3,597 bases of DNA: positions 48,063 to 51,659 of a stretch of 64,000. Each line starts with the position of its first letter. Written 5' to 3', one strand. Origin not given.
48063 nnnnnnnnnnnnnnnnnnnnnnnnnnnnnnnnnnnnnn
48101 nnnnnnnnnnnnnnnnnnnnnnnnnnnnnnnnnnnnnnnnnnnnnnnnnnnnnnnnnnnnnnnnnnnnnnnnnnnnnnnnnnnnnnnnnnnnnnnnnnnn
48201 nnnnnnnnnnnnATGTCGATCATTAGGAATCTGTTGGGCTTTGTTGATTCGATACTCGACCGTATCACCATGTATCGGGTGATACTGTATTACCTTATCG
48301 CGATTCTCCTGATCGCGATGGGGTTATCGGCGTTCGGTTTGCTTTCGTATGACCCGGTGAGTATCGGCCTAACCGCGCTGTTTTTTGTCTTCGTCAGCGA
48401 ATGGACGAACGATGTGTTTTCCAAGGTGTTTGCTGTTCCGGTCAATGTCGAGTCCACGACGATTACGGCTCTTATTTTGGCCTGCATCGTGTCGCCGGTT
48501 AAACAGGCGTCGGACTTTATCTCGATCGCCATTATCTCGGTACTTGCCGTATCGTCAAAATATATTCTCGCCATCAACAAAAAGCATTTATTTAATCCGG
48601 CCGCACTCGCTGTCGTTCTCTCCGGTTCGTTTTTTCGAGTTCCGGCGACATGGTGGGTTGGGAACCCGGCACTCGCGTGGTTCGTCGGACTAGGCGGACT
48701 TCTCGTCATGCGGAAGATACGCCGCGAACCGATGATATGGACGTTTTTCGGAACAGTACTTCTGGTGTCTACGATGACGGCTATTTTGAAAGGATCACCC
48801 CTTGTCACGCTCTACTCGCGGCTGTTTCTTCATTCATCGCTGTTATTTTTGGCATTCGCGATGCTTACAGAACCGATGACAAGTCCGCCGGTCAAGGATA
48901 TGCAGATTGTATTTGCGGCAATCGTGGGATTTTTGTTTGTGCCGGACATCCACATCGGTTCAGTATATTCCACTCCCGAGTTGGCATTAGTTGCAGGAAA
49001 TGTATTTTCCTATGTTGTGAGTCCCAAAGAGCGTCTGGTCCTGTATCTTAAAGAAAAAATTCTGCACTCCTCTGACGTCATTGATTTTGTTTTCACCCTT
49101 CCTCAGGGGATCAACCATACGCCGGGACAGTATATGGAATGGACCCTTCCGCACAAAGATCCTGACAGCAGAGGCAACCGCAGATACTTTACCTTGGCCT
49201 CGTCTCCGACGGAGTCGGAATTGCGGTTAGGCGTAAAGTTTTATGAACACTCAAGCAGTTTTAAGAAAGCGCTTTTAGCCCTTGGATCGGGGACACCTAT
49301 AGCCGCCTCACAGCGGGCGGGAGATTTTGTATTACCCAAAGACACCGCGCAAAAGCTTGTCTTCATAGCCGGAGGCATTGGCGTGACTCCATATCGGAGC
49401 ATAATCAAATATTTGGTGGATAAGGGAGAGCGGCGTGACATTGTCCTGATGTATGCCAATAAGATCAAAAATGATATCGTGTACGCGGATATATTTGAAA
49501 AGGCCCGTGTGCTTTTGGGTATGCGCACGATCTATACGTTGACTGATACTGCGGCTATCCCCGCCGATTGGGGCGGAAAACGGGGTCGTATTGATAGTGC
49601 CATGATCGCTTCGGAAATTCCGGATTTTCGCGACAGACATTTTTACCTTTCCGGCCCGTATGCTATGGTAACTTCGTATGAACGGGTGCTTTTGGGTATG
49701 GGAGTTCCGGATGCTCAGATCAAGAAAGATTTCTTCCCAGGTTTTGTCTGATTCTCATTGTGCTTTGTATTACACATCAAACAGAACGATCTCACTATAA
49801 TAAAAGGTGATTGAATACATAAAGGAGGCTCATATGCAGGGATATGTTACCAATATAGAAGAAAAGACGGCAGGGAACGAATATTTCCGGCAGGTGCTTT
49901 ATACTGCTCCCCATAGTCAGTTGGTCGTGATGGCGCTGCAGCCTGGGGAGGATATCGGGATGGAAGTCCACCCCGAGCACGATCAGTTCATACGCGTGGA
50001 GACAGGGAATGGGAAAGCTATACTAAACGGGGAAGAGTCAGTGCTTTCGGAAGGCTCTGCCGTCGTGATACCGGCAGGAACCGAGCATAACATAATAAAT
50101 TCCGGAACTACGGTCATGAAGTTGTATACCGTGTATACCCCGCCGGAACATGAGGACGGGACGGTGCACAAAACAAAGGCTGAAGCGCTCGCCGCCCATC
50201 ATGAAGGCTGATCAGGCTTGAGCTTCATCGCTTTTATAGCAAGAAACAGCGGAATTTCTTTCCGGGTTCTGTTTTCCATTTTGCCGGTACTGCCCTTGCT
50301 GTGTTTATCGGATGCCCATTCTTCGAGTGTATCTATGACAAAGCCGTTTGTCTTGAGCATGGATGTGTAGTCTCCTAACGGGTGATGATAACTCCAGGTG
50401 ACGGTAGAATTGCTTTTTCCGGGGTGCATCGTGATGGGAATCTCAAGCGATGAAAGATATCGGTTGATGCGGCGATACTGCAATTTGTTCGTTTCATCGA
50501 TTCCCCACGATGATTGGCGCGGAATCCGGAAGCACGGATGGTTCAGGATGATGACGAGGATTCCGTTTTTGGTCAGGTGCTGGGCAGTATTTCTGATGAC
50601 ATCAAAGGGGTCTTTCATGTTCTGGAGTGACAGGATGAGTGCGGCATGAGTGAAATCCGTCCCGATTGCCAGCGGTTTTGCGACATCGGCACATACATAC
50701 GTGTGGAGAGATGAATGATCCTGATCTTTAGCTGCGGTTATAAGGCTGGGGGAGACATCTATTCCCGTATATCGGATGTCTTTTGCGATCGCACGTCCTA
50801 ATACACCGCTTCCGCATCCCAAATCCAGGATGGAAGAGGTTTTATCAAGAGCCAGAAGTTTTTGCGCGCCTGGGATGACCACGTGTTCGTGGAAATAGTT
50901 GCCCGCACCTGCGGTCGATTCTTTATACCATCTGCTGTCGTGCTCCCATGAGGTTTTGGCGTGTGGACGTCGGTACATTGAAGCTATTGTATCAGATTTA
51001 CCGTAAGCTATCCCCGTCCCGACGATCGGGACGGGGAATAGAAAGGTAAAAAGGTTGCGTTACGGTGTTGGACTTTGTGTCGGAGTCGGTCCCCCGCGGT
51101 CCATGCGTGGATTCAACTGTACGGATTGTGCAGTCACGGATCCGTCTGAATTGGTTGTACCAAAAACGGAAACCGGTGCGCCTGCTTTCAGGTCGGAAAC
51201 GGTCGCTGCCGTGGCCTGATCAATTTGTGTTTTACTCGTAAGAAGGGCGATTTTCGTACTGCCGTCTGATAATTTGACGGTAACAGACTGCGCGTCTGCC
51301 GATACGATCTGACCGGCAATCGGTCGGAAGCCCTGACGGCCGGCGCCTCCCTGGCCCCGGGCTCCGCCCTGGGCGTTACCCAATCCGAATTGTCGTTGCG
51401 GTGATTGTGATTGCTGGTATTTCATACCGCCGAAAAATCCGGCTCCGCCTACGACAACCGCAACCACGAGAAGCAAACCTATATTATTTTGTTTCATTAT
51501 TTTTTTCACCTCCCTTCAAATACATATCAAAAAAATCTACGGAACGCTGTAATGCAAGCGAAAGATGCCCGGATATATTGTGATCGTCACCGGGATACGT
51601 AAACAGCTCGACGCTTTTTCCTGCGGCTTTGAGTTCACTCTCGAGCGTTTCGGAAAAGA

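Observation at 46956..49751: FMN-binding exoprotein + ApbE flavin transferase + RnfD-like membrane domain fused to an FNR-type FAD/NAD(P) domain: candidate flavin-based trans-membrane electron-transfer module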

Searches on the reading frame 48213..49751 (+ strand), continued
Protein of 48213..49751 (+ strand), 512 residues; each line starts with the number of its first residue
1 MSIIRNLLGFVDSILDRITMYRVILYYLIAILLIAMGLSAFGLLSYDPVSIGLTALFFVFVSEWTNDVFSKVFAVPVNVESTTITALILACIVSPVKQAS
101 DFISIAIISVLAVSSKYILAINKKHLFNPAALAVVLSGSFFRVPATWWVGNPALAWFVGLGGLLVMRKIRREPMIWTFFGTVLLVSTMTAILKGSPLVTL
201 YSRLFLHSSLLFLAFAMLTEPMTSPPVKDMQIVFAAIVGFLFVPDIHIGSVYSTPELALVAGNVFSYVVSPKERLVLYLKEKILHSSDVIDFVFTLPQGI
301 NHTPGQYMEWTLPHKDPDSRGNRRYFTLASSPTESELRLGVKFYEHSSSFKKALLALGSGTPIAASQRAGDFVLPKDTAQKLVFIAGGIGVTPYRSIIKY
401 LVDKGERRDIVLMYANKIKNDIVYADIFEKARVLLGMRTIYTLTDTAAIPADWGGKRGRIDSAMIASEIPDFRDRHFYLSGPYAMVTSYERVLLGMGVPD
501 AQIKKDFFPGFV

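Call 26: fold_search(model_id=the predicted structure, library=pdb)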
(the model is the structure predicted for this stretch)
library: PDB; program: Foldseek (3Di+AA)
matches with E <= 10: 1433; with E <= 0.001: 329
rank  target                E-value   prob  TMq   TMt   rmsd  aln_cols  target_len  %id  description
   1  6o0a                  2.1e-17  1.00  0.42  0.55  12.3       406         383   19  Crystal structure of flavohemoglobin from Malassezia yamatoensis with bound FAD and heme determined by iron SAD phasing (released 2019-03-06)
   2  1gvh                  7.0e-16  1.00  0.45  0.57  10.6       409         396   14  The X-ray structure of ferric Escherichia coli flavohemoglobin reveals an unespected geometry of the distal heme pocket (released 2002-08-06)
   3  4g1v                  2.8e-15  1.00  0.41  0.51  11.9       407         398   18  X-ray structure of yeast flavohemoglobin (released 2012-11-14)
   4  4eh1_A                5.9e-15  1.00  0.40  0.82   3.0       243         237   23  Crystal Structure of the Flavohem-like-FAD/NAD Binding Domain of Nitric Oxide Dioxygenase from Vibrio cholerae O1 biov (released 2012-04-25)
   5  4eh1_B                7.2e-15  1.00  0.39  0.81   3.3       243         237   23  Crystal Structure of the Flavohem-like-FAD/NAD Binding Domain of Nitric Oxide Dioxygenase from Vibrio cholerae O1 biov (released 2012-04-25)
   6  7qty                  7.6e-15  1.00  0.41  0.73   4.7       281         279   21  X-ray structure of FAD domain of NqrF of Klebsiella pneumoniae (released 2022-02-09)
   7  2r6h_D                1.1e-14  1.00  0.40  0.69   5.7       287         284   21  Crystal structure of the domain comprising the NAD binding and the FAD binding regions of the NADH:ubiquinone oxidored (released 2007-09-11)
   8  4wqm                  1.5e-14  1.00  0.39  0.59   3.5       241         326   22  Structure of the toluene 4-monooxygenase NADH oxidoreductase T4moF, K270S K271S variant (released 2015-09-09)
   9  5ogx                  2.0e-14  1.00  0.41  0.61   2.7       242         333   23  Crystal structure of Amycolatopsis cytochrome P450 reductase GcoB. (released 2018-07-04)
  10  7qu3                  3.4e-14  1.00  0.40  0.71   4.2       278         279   19  X-ray structure of FAD domain of NqrF of Pseudomonas aeruginosa (released 2022-02-09)
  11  2eix_A                3.4e-14  1.00  0.40  0.80   3.0       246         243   22  The Structure of Physarum polycephalum cytochrome b5 reductase (released 2007-04-17)
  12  2r6h_C                4.0e-14  1.00  0.41  0.70   4.4       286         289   22  Crystal structure of the domain comprising the NAD binding and the FAD binding regions of the NADH:ubiquinone oxidored (released 2007-09-11)
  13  5yly_B                5.7e-14  1.00  0.40  0.73   3.3       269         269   23  Crystal structure of the cytochrome b5 reductase domain of Ulva prolifera nitrate reductase (released 2018-05-23)
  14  8dos_A                6.4e-14  1.00  0.40  0.79   3.7       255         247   17  Crystal structure of Ferredoxin (flavodoxin):NADP(+) oxidoreductase from Klebsiella pneumoniae (released 2022-07-27)
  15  7qu5                  6.4e-14  1.00  0.41  0.72   4.3       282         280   19  X-ray structure of FAD domain of NqrF of Pseudomonas aeruginosa (released 2022-02-09)
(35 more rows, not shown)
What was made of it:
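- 49032..49751 (+): FNR-type FAD/NAD(P)H-binding domain (residues 274-512) and stop codon; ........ at 49179-49202, GGIGVTP at 49371-49391. Foldseek TMt is 0.82 to 4eh1 (call 26).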

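Call 36: find_encoding_contigs(protein=P0001, flank=10000, max_places=2)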
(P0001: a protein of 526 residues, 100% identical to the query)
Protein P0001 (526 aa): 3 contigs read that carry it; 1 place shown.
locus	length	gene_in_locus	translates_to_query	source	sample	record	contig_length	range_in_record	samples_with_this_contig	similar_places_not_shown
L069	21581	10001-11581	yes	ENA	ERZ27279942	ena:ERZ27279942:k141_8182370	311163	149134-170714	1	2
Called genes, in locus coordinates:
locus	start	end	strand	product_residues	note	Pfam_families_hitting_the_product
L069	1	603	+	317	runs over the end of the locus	PF01636:APH (weak)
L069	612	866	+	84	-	PF01541:GIY-YIG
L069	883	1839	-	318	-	PF01828:Peptidase_A4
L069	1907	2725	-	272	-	PF02906:Fe_hyd_lg_C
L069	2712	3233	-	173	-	-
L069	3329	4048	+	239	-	PF09335:VTT_dom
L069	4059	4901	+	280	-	PF03239:FTR1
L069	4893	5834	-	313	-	PF08240:ADH_N, PF00107:ADH_zinc_N, PF13602:ADH_zinc_N_2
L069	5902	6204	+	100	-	PF01638:HxlR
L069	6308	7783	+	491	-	PF09852:DUF2079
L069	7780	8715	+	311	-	PF00535:Glycos_transf_2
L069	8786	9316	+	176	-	PF04205:FMN_bind (weak)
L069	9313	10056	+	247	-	PF02424:ApbE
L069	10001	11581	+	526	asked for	PF00175:NAD_binding_1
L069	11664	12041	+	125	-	PF07883:Cupin_2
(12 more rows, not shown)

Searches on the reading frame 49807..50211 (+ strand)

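Call 3: search_protein_families(library=pfam, proteins=[window:49807-50211:+], max_evalue=0.01)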
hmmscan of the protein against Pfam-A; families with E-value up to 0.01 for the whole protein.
window:49807-50211:+ (134 aa): 5 families
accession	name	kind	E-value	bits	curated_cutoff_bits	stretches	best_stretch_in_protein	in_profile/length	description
PF07883.17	Cupin_2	-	8.2e-17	61.1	27.2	1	41-110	2-70/70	Cupin domain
PF02311.25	AraC_binding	-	0.00019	21.6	21.1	1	46-114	12-79/135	AraC-like ligand binding domain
PF01050.24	MannoseP_isomer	-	0.00032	21.3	23.6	1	36-109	27-100/116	Mannose-6-phosphate isomerase C-terminal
PF00190.28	Cupin_1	-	0.002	18.2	22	1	40-117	36-121/151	Cupin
PF05899.18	Cupin_3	-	0.0042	17.2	23.5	1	52-94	19-62/74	EutQ-like cupin domain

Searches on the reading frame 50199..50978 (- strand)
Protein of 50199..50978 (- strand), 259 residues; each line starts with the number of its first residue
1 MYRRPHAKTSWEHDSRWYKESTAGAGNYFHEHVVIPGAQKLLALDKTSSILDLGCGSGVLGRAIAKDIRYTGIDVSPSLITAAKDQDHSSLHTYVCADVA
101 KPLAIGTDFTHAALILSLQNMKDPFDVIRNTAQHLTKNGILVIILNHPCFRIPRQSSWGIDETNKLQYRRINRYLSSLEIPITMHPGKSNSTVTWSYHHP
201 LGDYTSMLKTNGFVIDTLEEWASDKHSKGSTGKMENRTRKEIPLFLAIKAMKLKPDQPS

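Call 3: search_protein_families(library=pfam, proteins=[window:50199-50978:-], max_evalue=0.01)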
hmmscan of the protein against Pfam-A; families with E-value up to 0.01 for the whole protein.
window:50199-50978:- (259 aa): 10 families
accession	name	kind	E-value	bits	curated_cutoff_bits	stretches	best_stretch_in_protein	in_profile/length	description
PF08242.18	Methyltransf_12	-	4.8e-13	50.1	30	1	51-141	1-98/98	Methyltransferase domain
PF08241.18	Methyltransf_11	-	8.9e-11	42.7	21.2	1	51-143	1-95/95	Methyltransferase domain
PF13649.12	Methyltransf_25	-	1.2e-09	39.2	27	1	50-139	1-97/97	Methyltransferase domain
PF13489.12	Methyltransf_23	-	3.4e-08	33.8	27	1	38-144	13-117/164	Methyltransferase domain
PF13847.12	Methyltransf_31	-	1.2e-07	32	27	1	45-143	2-109/145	Methyltransferase domain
PF05175.20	MTS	-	4.1e-06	27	23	1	43-147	26-142/170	Methyltransferase small domain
PF01135.25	PCMT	-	0.0012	19.1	20.3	1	24-85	51-116/210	Protein-L-isoaspartate(D-aspartate) O-methyltransferase (PCMT)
PF07021.18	MetW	-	0.0031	17.6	21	1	45-131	12-98/193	Methionine biosynthesis protein MetW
PF06325.19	PrmA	-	0.0049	16.8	22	1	46-85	161-202/296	Ribosomal protein L11 methyltransferase (PrmA)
PF13679.12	Methyltransf_32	-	0.005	17.2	27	1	40-88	19-74/143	Methyltransferase domain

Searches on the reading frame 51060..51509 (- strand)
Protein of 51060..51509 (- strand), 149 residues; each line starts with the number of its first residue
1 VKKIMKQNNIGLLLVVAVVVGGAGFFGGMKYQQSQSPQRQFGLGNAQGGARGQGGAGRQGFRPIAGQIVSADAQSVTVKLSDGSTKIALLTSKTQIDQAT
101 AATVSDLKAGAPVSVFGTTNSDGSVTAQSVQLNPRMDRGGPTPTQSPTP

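Call 64: search_protein_families(library=pfam, proteins=[window:51060-51509:-], max_evalue=0.0001)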
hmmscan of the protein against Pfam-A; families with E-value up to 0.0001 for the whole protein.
window:51060-51509:- (149 aa): 1 family
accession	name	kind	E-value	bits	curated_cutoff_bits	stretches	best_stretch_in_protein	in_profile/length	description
PF18914.6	DUF5666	-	4.1e-06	27.4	27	1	66-130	2-59/60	Domain of unknown function (DUF5666)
